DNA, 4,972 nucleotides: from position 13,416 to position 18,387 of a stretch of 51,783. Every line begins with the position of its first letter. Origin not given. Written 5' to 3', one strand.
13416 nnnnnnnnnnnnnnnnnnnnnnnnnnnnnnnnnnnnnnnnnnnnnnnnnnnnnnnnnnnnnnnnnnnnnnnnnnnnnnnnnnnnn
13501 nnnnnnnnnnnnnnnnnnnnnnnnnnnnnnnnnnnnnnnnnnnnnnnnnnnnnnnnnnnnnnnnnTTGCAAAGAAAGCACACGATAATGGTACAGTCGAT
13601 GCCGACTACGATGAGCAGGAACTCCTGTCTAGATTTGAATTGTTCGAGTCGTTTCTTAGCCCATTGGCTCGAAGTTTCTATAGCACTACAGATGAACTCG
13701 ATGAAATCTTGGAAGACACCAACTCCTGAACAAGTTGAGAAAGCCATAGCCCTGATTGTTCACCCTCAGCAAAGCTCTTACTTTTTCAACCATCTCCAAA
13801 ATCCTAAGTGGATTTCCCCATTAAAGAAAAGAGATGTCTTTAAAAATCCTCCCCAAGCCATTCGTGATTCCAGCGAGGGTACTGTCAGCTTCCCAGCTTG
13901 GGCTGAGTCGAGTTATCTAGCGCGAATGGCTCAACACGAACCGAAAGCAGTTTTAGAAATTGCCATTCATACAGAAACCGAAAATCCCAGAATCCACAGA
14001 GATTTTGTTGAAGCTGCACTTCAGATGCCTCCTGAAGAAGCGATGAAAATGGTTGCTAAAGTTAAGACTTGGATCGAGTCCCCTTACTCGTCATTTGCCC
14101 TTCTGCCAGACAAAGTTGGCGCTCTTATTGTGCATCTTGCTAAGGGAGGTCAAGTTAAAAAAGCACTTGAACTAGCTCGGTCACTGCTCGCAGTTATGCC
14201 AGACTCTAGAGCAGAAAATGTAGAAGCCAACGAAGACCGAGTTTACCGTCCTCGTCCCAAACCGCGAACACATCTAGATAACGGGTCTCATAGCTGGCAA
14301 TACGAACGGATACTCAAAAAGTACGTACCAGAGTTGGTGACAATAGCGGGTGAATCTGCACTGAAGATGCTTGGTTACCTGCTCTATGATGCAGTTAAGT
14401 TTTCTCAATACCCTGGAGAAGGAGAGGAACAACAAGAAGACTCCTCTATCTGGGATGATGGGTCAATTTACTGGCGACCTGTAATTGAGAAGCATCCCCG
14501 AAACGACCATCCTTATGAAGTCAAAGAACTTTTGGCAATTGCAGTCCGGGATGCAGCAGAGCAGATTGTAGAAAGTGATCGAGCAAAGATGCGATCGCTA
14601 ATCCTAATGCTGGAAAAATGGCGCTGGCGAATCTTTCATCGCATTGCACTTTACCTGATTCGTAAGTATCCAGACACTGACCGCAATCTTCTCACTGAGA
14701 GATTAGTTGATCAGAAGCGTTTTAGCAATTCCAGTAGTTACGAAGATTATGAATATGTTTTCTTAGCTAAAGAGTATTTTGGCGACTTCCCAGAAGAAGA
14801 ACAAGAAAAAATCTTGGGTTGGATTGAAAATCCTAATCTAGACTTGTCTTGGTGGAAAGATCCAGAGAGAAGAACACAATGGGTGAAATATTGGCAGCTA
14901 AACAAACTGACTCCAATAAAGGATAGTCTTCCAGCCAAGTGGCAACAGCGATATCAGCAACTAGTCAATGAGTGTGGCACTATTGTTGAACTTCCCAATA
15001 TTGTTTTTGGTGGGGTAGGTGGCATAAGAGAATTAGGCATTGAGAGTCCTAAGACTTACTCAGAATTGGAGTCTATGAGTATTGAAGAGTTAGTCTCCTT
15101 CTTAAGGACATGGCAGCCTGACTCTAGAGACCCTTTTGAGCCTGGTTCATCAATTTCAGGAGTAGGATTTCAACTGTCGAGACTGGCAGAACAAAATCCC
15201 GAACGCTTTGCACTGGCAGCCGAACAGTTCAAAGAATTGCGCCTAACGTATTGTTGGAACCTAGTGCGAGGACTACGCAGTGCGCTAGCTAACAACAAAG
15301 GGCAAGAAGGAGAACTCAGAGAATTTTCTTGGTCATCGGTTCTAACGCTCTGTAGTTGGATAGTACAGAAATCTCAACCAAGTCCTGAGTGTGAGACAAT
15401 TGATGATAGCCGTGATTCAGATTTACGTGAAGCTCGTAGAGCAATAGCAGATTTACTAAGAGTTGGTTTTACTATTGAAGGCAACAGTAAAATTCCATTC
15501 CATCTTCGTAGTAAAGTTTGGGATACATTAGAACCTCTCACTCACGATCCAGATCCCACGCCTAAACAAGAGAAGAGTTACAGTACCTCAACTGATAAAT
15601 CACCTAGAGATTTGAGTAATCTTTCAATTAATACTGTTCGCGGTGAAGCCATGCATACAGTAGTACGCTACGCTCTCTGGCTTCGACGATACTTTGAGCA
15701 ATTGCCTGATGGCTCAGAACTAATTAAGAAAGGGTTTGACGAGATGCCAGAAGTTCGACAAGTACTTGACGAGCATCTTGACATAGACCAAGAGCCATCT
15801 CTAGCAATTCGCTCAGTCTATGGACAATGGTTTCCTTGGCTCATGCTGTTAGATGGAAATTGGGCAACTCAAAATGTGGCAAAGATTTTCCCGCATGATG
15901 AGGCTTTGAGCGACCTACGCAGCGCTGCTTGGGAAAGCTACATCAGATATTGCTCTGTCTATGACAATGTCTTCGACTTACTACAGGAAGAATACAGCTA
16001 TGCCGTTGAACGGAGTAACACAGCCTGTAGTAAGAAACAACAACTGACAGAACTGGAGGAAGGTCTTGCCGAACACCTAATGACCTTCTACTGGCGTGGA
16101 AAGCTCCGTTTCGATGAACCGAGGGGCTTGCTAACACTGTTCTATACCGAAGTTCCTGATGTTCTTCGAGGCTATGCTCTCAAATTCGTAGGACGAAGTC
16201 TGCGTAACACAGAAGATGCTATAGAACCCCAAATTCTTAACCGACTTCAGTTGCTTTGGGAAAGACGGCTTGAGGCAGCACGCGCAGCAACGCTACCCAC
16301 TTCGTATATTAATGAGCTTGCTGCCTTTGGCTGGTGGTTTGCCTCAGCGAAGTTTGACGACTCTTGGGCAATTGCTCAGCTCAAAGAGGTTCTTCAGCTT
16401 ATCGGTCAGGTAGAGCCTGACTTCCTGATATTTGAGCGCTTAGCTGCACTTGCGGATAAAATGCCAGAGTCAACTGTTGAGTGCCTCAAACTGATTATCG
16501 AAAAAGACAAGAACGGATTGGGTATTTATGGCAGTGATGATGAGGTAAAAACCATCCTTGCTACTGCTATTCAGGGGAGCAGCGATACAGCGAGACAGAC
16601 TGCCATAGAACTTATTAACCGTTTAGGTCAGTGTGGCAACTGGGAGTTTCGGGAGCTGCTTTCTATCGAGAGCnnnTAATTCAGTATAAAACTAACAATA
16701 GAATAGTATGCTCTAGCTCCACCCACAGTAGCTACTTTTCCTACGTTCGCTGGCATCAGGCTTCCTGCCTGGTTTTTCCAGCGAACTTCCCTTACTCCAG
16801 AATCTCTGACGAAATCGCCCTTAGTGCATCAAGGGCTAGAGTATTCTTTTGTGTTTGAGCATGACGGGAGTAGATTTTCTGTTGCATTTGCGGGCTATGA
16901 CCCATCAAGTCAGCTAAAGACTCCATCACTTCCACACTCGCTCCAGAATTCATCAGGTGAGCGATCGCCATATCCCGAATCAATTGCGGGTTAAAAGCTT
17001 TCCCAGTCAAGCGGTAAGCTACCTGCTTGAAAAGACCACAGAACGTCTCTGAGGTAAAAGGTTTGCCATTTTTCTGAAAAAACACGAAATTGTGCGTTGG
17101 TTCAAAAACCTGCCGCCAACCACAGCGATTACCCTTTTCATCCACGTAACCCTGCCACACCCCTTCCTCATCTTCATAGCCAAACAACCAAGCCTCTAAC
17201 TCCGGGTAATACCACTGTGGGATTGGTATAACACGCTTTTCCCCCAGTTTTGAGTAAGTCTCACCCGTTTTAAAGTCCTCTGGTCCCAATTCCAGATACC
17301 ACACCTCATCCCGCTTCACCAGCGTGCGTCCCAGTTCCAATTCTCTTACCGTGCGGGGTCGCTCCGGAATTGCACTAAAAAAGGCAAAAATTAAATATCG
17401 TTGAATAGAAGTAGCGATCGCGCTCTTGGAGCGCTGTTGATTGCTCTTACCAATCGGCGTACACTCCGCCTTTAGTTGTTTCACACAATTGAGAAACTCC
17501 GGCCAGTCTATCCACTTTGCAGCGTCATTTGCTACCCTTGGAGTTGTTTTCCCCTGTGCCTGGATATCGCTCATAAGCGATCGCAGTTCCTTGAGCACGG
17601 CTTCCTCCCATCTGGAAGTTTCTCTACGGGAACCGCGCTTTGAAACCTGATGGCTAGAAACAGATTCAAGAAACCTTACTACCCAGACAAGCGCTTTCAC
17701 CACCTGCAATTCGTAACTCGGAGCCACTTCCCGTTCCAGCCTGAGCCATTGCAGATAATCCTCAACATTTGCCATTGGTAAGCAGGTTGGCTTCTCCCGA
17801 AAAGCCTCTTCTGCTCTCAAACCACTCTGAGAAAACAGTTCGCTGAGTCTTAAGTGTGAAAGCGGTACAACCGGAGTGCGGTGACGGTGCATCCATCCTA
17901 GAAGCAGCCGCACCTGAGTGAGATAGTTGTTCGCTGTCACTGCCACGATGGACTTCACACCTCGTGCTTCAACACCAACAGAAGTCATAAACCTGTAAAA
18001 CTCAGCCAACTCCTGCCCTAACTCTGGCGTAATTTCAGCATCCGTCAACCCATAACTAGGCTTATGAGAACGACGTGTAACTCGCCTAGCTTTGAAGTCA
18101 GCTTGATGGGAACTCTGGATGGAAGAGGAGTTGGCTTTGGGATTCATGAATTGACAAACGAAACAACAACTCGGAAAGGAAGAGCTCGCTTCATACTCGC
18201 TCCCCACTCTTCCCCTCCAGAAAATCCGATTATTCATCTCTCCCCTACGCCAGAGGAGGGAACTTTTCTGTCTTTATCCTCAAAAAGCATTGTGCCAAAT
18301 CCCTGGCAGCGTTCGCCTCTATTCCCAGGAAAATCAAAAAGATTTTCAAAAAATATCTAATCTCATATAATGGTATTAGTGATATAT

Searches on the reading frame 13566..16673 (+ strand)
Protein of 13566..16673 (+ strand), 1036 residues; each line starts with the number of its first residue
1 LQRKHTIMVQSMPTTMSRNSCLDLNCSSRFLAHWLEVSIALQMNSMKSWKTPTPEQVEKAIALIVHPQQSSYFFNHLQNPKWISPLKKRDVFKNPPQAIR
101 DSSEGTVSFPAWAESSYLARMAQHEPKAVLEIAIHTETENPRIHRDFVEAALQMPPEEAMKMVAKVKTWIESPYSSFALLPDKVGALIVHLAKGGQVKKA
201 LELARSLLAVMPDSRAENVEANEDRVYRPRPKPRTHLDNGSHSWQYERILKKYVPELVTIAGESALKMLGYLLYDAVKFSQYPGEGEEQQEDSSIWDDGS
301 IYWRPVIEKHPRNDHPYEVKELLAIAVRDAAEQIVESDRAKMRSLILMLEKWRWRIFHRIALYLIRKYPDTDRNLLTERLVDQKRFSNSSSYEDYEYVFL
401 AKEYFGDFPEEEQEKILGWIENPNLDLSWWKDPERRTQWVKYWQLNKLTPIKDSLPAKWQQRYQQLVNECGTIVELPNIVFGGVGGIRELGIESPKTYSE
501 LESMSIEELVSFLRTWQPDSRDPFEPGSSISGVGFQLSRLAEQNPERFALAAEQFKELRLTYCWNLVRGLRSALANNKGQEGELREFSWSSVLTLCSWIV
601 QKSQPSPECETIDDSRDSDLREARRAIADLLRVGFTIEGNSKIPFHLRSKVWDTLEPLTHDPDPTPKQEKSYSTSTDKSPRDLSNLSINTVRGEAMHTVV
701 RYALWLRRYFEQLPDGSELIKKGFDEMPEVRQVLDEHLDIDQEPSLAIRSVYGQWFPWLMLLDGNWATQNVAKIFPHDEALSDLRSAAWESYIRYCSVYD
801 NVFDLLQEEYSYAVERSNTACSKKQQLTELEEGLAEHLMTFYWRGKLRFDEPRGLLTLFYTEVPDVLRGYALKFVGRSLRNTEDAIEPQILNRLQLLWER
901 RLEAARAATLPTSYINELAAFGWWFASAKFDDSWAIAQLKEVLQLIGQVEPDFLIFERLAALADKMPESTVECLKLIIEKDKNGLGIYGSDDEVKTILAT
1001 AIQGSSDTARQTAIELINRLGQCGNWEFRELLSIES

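Call 6: search_protein_families(library=pfam, proteins=[window:13566-16673:+], max_evalue=10)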
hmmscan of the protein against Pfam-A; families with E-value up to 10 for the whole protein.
window:13566-16673:+ (1036 aa): 0 families

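Call 40: search_protein_families(library=padloc, proteins=[window:13566-16673:+], max_evalue=0.01)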
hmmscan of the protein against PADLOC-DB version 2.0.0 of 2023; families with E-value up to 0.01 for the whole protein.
window:13566-16673:+ (1036 aa): 2 families
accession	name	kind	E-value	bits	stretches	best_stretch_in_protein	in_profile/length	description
PDLC04166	Dsr1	-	8.6e-45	150.9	1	54-1000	306-1192/1227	-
PDLC04167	Dsr1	-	1.2e-07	27.9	1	298-383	583-667/1248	-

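Call 98: search_protein_families(library=ncbifam, proteins=[window:13566-16673:+], max_evalue=0.01)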
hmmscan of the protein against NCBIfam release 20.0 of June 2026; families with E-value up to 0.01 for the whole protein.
window:13566-16673:+ (1036 aa): 0 families

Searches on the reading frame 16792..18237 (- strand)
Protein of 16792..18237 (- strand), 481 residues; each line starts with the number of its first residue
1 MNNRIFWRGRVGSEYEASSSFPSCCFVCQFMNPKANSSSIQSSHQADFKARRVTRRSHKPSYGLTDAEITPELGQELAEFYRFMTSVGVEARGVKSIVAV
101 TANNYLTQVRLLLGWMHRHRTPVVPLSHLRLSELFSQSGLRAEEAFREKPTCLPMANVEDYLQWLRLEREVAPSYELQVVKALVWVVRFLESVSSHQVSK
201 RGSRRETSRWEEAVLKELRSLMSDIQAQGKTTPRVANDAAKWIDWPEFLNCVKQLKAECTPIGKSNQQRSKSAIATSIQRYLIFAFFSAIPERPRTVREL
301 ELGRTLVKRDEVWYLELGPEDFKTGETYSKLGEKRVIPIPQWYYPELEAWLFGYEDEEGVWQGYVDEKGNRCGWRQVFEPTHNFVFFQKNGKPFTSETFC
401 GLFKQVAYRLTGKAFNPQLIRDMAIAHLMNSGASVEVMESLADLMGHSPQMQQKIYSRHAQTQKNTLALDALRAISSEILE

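Call 6: search_protein_families(library=pfam, proteins=[window:16792-18237:-], max_evalue=10)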
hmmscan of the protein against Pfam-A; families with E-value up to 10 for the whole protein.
window:16792-18237:- (481 aa): 2 families
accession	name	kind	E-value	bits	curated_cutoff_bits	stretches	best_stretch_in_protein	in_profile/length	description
PF00589.27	Phage_integrase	-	1.5e-07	31.7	27.1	1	376-461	87-170/172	Phage integrase family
PF13495.12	Phage_int_SAM_4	-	0.12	13.2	27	1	101-184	18-72/85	Phage integrase, N-terminal SAM-like domain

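Call 40: search_protein_families(library=padloc, proteins=[window:16792-18237:-], max_evalue=0.01)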
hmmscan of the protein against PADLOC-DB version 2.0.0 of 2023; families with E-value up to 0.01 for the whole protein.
window:16792-18237:- (481 aa): 0 families

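Call 98: search_protein_families(library=ncbifam, proteins=[window:16792-18237:-], max_evalue=0.01)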
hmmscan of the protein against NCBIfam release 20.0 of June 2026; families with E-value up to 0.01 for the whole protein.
window:16792-18237:- (481 aa): 2 families
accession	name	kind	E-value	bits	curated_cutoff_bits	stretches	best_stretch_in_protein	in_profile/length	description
NF001399.0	PRK00283.1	subfamily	0.00018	20.9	279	1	381-462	206-286/300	tyrosine recombinase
TIGR02225.1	recomb_XerD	equivalog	0.00023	20.6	329.6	1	380-461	197-276/290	site-specific tyrosine recombinase XerD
